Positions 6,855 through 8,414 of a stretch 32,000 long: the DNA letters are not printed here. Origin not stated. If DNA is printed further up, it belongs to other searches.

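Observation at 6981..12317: A 5.3-kb cargo transposon with perfect TIRs and a 9-bp TSD moves a whole ParB-like/m6A/m5C/endonuclease module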

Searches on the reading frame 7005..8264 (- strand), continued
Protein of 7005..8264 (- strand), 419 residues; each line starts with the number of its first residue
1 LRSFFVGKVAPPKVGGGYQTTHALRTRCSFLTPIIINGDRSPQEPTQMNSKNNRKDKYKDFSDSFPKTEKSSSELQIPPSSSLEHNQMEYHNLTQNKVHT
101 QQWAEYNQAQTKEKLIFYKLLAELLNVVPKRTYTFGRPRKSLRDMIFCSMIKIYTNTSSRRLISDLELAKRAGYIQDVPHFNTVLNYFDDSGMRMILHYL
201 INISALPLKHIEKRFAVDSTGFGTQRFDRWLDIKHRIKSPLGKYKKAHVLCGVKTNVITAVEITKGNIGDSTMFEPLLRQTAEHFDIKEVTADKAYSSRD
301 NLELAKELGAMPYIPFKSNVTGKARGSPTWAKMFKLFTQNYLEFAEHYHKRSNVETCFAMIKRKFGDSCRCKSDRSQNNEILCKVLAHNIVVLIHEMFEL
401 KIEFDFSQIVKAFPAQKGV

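Call 29: search_protein_families(library=pfam, proteins=[L006:205-1230:+, L006:1220-2227:-, L006:2305-3780:+, L006:3996-4274:+, L008:3328-4350:+, L008:4347-5348:-, L008:5369-5599:-, L008:5608-5919:-, L008:5901-6548:-, L008:6566-7573:-], max_evalue=0.001)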
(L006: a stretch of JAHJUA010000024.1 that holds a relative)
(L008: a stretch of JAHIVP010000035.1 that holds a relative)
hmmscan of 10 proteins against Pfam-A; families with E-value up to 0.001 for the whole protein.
L006:205-1230:+ (341 aa): 3 families
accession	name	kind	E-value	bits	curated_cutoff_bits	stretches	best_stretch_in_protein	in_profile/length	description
PF14279.12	HNH_5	-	4.2e-09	36.6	27.5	1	193-239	7-53/56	HNH endonuclease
PF01844.29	HNH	-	1.2e-05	25.8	21.4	1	189-231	4-46/47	HNH endonuclease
PF13395.12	HNH_4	-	0.00044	20.6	22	0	188-232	7-51/54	HNH endonuclease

L006:1220-2227:- (335 aa): 1 family
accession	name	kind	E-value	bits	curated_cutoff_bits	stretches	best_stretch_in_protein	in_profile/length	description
PF00145.23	DNA_methylase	-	1.5e-75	255.1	22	1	8-333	1-323/324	C-5 cytosine-specific DNA methylase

L006:2305-3780:+ (491 aa): 2 families
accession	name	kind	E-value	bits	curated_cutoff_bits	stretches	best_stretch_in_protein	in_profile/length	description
PF13749.12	HATPase_c_4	-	2.9e-20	72.5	26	1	318-403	1-89/89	Putative ATP-dependent DNA helicase recG C-terminal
PF04326.19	SLFN_AlbA_2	-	9.1e-18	65.3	25.3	1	37-144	1-117/118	Schlafen, AlbA_2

L006:3996-4274:+ (92 aa): 0 families

L008:3328-4350:+ (340 aa): 2 families
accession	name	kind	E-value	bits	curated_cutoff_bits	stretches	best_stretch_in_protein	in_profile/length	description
PF14279.12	HNH_5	-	1.1e-08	35.3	27.5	1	189-238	1-53/56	HNH endonuclease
PF01844.29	HNH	-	7.2e-08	32.9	21.4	1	189-229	1-45/47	HNH endonuclease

L008:4347-5348:- (333 aa): 1 family
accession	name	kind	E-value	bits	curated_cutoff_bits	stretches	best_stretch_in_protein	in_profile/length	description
PF00145.23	DNA_methylase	-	1.9e-77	261.3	22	1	6-331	1-323/324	C-5 cytosine-specific DNA methylase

L008:5369-5599:- (76 aa): 0 families

L008:5608-5919:- (103 aa): 0 families

L008:5901-6548:- (215 aa): 1 family
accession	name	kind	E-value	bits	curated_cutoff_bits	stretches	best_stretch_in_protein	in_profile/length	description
PF12705.13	PDDEXK_1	-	2.6e-09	37.8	22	1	91-213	117-241/247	PD-(D/E)XK nuclease superfamily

L008:6566-7573:- (335 aa): 0 families

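Call 30: search_protein_families(library=pfam, proteins=[L007:98-817:-, L007:1307-3589:-, L007:3654-7964:-, L007:7961-8683:-, L009:6562-7230:+, L009:7227-7988:+, L009:8245-9141:-, L009:9226-9876:+, L011:6681-7439:+, L011:7426-9687:+], max_evalue=0.001)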
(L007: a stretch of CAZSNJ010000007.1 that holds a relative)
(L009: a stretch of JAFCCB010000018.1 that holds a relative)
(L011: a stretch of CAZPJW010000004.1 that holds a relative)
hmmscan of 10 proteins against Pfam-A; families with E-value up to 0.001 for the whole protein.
L007:98-817:- (239 aa): 1 family
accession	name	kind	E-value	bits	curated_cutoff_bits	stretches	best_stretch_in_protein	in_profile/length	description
PF05168.19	HEPN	-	2.7e-10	40.9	22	1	122-233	3-114/117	HEPN domain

L007:1307-3589:- (760 aa): 3 families
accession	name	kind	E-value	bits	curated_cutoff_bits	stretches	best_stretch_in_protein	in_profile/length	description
PF03747.19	ADP_ribosyl_GH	-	8.8e-53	180.3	26.2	1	448-734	1-287/287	ADP-ribosylglycohydrolase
PF13646.12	HEAT_2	-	2.7e-09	37.6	27.7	0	258-319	4-67/88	HEAT repeats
PF02985.28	HEAT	-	0.00019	21.8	23.5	0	350-373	4-27/31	HEAT repeat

L007:3654-7964:- (1436 aa): 0 families

L007:7961-8683:- (240 aa): 0 families

L009:6562-7230:+ (222 aa): 0 families

L009:7227-7988:+ (253 aa): 0 families

L009:8245-9141:- (298 aa): 2 families
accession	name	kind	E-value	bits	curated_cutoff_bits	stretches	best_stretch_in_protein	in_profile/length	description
PF00145.23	DNA_methylase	-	1.8e-57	195.7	22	1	21-287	2-249/324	C-5 cytosine-specific DNA methylase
PF09445.16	Methyltransf_15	-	2.1e-06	27.9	22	1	21-119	3-103/165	RNA cap guanine-N2 methyltransferase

L009:9226-9876:+ (216 aa): 0 families

L011:6681-7439:+ (252 aa): 0 families

L011:7426-9687:+ (753 aa): 4 families
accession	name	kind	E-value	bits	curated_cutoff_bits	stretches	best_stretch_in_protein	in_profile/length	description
PF00112.29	Peptidase_C1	-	4.9e-37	128.6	20.7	2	27-168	2-143/220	Papain family cysteine protease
PF05048.19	NosD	-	3.8e-22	79.2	23.6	2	406-535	43-172/212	Periplasmic copper-binding protein (NosD)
PF13229.12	Beta_helix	-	8e-17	61.8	25.9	2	502-631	10-137/158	Right handed beta helix region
PF03051.21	Peptidase_C1_2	-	3.7e-06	26.5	22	0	169-225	359-410/438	Peptidase C1-like family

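Call 31: search_dna_similar(query=window:7005-8123:-, collection=plasmids, mode=protein, max_rows=25, max_evalue=0.00001)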
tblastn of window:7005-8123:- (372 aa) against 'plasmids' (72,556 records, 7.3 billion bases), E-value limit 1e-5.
Records with a match: 750; places in all: 944; records where one place covers at least 80% of the query: 46.
Best place of each record, by identity: <60% 750.
By first word of the organism name: Klebsiella 202; Vibrio 96; Acinetobacter 58; Escherichia 41; Phaeobacter 28; Rhizobium 27; Pseudomonas 27; Providencia 26; Paracoccus 24; Enterobacter 24; and 66 more.
By predicted mobility (MOB-suite, as given by PLSDB): conjugative 389; non-mobilizable 240; mobilizable 121.
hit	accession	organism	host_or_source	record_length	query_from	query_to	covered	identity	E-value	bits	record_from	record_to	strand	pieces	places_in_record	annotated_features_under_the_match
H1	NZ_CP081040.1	Leisingera sp. M527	-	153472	50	371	87%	25.5%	6e-9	66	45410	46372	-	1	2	none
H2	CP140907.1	Sinorhizobium medicae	Medicago lupulina,whole organism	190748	38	342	82%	26.5%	1e-7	61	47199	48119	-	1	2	IS5-like element ISRm33 family transposase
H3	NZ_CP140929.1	Sinorhizobium medicae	Medicago lupulina,whole organism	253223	38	342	82%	26.5%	1e-7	61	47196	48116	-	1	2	IS5-like element ISRm33 family transposase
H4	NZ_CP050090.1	Rhizobium leguminosarum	Trifolium pratense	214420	39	367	88%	24.5%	9e-7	59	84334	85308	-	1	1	IS5 family transposase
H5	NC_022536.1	Agrobacterium pusense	-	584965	38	339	81%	26.4%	2e-12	76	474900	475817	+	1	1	IS5 family transposase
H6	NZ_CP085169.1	Sulfitobacter sp. DSM 110093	cell culture,Sediment from the Channel ...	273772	50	342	79%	27.1%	7e-9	65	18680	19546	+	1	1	IS5 family transposase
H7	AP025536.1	Acinetobacter baumannii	Homo sapiens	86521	47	324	75%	28.5%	9e-9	65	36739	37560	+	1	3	hypothetical protein (x2)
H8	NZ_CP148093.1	Rhizobium sp. T1470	Medicago sativa,cell culture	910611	38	342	82%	25.8%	2e-9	67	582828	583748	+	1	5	IS5-like element ISRm33 family transposase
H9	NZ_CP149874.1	Rhizobium sp. T1473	-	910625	38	342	82%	25.8%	2e-9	67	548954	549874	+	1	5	IS5-like element ISRm33 family transposase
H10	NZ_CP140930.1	Sinorhizobium medicae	Medicago lupulina,whole organism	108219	44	342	80%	26.3%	2e-7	61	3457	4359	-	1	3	none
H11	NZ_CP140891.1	Sinorhizobium medicae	Medicago lupulina,whole organism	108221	44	342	80%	26.3%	2e-7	61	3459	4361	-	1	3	none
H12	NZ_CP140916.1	Sinorhizobium medicae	Medicago lupulina,whole organism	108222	44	342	80%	26.3%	2e-7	61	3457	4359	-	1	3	none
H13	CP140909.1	Sinorhizobium medicae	Medicago lupulina,whole organism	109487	44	342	80%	26.3%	2e-7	61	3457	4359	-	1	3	none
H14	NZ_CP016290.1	Rhizobium leguminosarum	Vavilovia formosa,cell culture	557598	38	342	82%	25.7%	2e-10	70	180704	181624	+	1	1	IS5 family transposase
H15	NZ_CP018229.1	Rhizobium leguminosarum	Vavilovia formosa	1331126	38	342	82%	25.7%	2e-10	70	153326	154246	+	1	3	record has no annotation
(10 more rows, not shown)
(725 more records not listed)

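Call 46: search_protein_families(library=pfam, alignment_id=A2, max_evalue=0.0001)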
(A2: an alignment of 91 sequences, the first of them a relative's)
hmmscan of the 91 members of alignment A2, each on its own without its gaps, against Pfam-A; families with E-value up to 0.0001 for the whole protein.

A. member 1, L014:8207-8506:- (99 aa): 1 family
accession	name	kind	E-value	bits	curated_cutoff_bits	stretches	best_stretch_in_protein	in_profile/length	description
PF01638.23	HxlR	-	4.5e-10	39.7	20.8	1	23-96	6-79/91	HxlR-like helix-turn-helix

B. families by the number of members that match (of 91 scanned): 43 families (the first 25 are shown)
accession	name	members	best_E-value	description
PF01170.24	UPF0020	5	5.1e-10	RMKL-like, methyltransferase domain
PF07669.17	Eco57I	4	3.6e-39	Eco57I restriction-modification methylase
PF02384.22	N6_Mtase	4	2.6e-37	N-6 DNA Methylase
PF20473.4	MmeI_Mtase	4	1.3e-15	MmeI, DNA-methyltransferase domain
PF01555.25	N6_N4_Mtase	2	1.3e-43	DNA methylase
PF12950.13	TaqI_C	2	6.3e-15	TaqI-like C-terminal specificity domain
PF00145.23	DNA_methylase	1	6.6e-96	C-5 cytosine-specific DNA methylase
PF13651.11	EcoRI_methylase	1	3.1e-94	Adenine-specific methyltransferase EcoRI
PF09521.16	RE_NgoPII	1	1.1e-82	NgoPII restriction endonuclease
PF14487.12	DarT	1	1.1e-38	ssDNA thymidine ADP-ribosyltransferase, DarT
PF00004.35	AAA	1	2.7e-28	ATPase family associated with various cellular activities (AAA)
PF13517.12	FG-GAP_3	1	2.8e-23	FG-GAP-like repeat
PF19865.4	DUF6338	1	5.6e-21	Family of unknown function (DUF6338)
PF00082.27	Peptidase_S8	1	1.6e-19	Subtilase family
PF03235.19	GmrSD_N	1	1.1e-18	GmrSD restriction endonuclease, N-terminal domain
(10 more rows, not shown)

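Call 49: search_protein_families(library=padloc, proteins=[L008:6566-7573:-, L008:5901-6548:-, L004:4088-4780:+, L009:6562-7230:+, L009:7227-7988:+, L004:5738-6436:-], max_evalue=0.001)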
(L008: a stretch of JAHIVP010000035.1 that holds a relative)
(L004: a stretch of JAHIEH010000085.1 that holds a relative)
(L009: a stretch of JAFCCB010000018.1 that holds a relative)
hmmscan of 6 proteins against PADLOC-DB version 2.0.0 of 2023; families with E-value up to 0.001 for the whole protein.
L008:6566-7573:- (335 aa): 8 families
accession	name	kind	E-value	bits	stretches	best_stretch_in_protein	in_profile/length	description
PDLC04607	PDC-M38A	-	1.2e-19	68.2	1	74-240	84-259/715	-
PDLC04005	PD-Lambda-5_A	-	1.2e-07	29.1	1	6-94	6-98/502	-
PDLC03998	PD-Lambda-5_A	-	2.6e-06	24.5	1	17-97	4-90/466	-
PDLC03999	PD-Lambda-5_A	-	8.8e-06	22.6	1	17-96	6-89/493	-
PDLC04009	PD-Lambda-5_A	-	1.3e-05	22.1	1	17-95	3-88/488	-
PDLC04007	PD-Lambda-5_A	-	0.00012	19.3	1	18-96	4-86/454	-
PDLC04016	PD-Lambda-5_A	-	0.00022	18.3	1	16-108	4-103/494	-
PDLC04013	PD-Lambda-5_A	-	0.00028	18.3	1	17-95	5-88/440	-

L008:5901-6548:- (215 aa): 4 families
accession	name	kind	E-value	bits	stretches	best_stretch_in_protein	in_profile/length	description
PDLC01250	Cas4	-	8.3e-09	33.9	1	71-212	34-161/168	"CAS-I,CAS-II,CAS-III,CAS-IV,CAS-V,CAS-VI; acquisition_associated"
PDLC00944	Cas4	-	6.6e-08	31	1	95-212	61-170/177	Cas4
PDLC01447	Cas4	-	2.1e-06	26.3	1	4-212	4-151/161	"CAS-I,CAS-II,CAS-III,CAS-IV,CAS-V,CAS-VI; acquisition_associated"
PDLC00943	Cas4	-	4e-06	24.9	1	95-213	62-173/180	CRISPR-associated protein Cas4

L004:4088-4780:+ (230 aa): 2 families
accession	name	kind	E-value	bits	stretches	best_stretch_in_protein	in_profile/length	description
PDLC03503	REase_II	-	0.00014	19.7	1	37-160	29-156/218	Type II restriction enzyme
PDLC03478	REase_II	-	0.00016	19.5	1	54-135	44-119/219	Type II restriction enzyme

L009:6562-7230:+ (222 aa): 1 family
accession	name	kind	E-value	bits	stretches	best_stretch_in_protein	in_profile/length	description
PDLC03402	REase_II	-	1.2e-20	71.8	1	4-214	11-247/527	Type II restriction enzyme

L009:7227-7988:+ (253 aa): 1 family
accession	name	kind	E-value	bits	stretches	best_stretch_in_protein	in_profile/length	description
PDLC03402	REase_II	-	1.5e-28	97.8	1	2-253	264-527/527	Type II restriction enzyme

L004:5738-6436:- (232 aa): 0 families

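Call 61: find_related_loci(query=A1, collection=viral_contigs, flank=10000)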
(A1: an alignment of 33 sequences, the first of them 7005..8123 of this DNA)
Query A1 (372 aa) in viral_contigs; peptide patterns used: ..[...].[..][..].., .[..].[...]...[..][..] (x = any residue, [..] = any of these).
86 stretches matched a pattern; 27 encode a relative of the query (tblastn E <= 1e-3); 27 distinct loci.
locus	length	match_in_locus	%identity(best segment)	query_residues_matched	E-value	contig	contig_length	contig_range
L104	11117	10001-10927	51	52-360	7e-99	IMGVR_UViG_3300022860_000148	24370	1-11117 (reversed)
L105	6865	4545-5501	49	52-372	5e-97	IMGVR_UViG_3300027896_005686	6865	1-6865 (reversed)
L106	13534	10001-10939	49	51-364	5e-94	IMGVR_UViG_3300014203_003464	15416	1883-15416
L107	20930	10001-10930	48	52-361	2e-86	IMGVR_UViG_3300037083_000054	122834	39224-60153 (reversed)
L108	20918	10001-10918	46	48-356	4e-84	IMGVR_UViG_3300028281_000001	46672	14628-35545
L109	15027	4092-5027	46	50-359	8e-83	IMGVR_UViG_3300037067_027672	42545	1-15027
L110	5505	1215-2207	43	46-359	8e-83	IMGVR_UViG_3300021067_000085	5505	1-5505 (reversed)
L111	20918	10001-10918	45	54-360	3e-82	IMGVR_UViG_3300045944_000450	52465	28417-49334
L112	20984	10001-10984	43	47-370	2e-82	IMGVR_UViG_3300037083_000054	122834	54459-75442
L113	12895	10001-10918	45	54-360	3e-82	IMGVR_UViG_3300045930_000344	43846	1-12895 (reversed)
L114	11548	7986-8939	44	50-359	5e-82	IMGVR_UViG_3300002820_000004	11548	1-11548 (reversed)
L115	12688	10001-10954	44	50-359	5e-82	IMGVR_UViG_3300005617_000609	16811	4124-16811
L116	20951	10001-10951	42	47-363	5e-81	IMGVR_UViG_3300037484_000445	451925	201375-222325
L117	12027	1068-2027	45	50-363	4e-86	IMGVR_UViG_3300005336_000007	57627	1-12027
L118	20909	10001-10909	42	56-359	5e-78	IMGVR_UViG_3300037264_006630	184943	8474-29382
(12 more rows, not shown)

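Call 83: list_cluster_members(proteins=[P0001, P0121])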
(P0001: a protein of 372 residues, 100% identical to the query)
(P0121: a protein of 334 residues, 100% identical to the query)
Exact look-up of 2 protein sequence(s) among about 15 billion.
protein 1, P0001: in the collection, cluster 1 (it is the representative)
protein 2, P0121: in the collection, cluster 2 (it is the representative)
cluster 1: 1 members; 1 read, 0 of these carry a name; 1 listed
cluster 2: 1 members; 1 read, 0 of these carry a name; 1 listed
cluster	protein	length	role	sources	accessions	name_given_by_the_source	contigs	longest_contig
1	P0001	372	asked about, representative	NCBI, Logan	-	-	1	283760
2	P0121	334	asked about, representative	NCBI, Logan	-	-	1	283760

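Call 90: search_protein_families(library=ncbifam, proteins=[P0050, P0035, P0087], max_evalue=0.00001)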
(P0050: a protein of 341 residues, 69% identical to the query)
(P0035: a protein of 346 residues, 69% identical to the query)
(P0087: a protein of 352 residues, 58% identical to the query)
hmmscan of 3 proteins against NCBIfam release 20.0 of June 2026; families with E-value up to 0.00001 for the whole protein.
P0050 (341 aa): 9 families
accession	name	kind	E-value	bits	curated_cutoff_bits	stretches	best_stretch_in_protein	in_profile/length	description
NF033579.1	transpos_IS5_2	equivalog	1.6e-32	113.2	140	1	23-312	2-287/289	IS5 family transposase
NF033551.1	transpos_IS1182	equivalog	3.7e-21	75.6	270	1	168-244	269-345/488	IS1182 family transposase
NF033593.1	transpos_ISNCY_1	equivalog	5.1e-14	51.8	325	1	176-315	310-442/444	ISNCY family transposase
NF033581.1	transpos_IS5_4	equivalog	8e-11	41.8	140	1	167-288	155-259/285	IS5 family transposase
NF033520.1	transpos_IS982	equivalog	8.5e-11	41.9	130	1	168-314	115-243/243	IS982 family transposase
NF033592.1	transpos_IS4_1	equivalog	1.4e-10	40.9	115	0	132-242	105-210/332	IS4 family transposase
NF033580.1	transpos_IS5_3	equivalog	4.5e-09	36.2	110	1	164-285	125-230/258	IS5 family transposase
NF033578.1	transpos_IS5_1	equivalog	3.4e-07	29.7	275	0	168-315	285-416/419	IS5 family transposase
NF033559.2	transpos_IS1634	equivalog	2.6e-06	26.7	100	0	179-235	178-235/483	IS1634 family transposase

P0035 (346 aa): 8 families
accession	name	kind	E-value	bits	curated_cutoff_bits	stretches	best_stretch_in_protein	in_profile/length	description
NF033579.1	transpos_IS5_2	equivalog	4.7e-38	131.3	140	1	30-318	3-288/289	IS5 family transposase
NF033551.1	transpos_IS1182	equivalog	1e-21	77.4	270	1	164-254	261-350/488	IS1182 family transposase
NF033593.1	transpos_ISNCY_1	equivalog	5.9e-09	35.1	325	1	180-321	309-443/444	ISNCY family transposase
NF033581.1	transpos_IS5_4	equivalog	6.4e-09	35.6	140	1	159-293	139-259/285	IS5 family transposase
NF033580.1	transpos_IS5_3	equivalog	1.3e-08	34.7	110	1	139-289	89-229/258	IS5 family transposase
NF033578.1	transpos_IS5_1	equivalog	2.4e-08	33.5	275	1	174-320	286-416/419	IS5 family transposase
NF033592.1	transpos_IS4_1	equivalog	4.1e-08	32.7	115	0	142-246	109-209/332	IS4 family transposase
NF033520.1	transpos_IS982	equivalog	2.6e-06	27.2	130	0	173-249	115-187/243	IS982 family transposase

P0087 (352 aa): 7 families
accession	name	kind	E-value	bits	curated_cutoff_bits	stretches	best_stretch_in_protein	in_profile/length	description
NF033579.1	transpos_IS5_2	equivalog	3.4e-37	128.5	140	1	34-323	2-288/289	IS5 family transposase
NF033551.1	transpos_IS1182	equivalog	7.6e-18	64.7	270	1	178-250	269-343/488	IS1182 family transposase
NF033593.1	transpos_ISNCY_1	equivalog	9.2e-14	50.9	325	1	187-325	311-442/444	ISNCY family transposase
NF033581.1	transpos_IS5_4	equivalog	2.4e-10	40.3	140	1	55-303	16-264/285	IS5 family transposase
NF033580.1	transpos_IS5_3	equivalog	4.3e-09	36.3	110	1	143-252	88-205/258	IS5 family transposase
NF033520.1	transpos_IS982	equivalog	1.2e-06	28.3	130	0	177-257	114-190/243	IS982 family transposase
NF033592.1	transpos_IS4_1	equivalog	4.3e-06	26.1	115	0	147-251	109-209/332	IS4 family transposase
